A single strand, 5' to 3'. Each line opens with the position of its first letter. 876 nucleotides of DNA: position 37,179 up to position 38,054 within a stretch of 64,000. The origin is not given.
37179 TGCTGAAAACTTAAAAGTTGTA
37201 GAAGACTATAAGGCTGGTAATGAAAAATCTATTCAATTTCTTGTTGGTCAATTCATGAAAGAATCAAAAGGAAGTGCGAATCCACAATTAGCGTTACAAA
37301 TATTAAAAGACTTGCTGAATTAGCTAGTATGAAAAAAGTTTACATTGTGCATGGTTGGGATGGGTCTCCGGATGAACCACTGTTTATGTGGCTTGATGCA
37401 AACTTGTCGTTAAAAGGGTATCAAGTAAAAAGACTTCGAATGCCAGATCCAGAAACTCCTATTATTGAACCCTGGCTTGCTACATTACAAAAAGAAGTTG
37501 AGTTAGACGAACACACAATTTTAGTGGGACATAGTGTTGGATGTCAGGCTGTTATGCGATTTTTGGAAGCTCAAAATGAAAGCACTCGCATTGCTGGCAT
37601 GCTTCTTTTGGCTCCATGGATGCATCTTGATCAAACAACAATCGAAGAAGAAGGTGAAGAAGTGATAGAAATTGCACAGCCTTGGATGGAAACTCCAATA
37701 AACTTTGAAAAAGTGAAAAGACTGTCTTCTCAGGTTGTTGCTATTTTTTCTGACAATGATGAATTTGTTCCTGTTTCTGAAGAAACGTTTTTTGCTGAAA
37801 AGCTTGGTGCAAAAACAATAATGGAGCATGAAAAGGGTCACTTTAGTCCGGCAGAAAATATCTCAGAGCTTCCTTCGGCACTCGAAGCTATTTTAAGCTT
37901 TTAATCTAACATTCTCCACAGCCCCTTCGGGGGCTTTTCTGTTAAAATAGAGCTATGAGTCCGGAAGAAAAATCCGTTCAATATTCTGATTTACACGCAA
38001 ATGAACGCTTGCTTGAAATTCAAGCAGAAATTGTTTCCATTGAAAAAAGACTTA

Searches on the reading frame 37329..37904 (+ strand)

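Call 55: search_protein_families(library=pfam, proteins=[window:37329-37904:+], max_evalue=0.001)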
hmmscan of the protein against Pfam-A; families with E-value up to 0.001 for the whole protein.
window:37329-37904:+ (191 aa): 5 families
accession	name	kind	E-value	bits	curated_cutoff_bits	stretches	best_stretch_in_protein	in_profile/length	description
PF06821.19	Ser_hydrolase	-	4.1e-25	89.1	22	1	4-185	1-167/172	Serine hydrolase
PF10230.15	LIDHydrolase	-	3.8e-06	27.3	27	0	54-99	73-121/262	Lipid-droplet associated hydrolase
PF08538.16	DUF1749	-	6.1e-06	26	24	1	59-98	103-144/299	Protein of unknown function (DUF1749)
PF12695.13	Abhydrolase_5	-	9.3e-05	22.7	27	0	22-103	18-96/164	Alpha/beta hydrolase family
PF12146.15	Hydrolase_4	-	0.00034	20.4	27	1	60-120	75-130/239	Serine aminopeptidase, S33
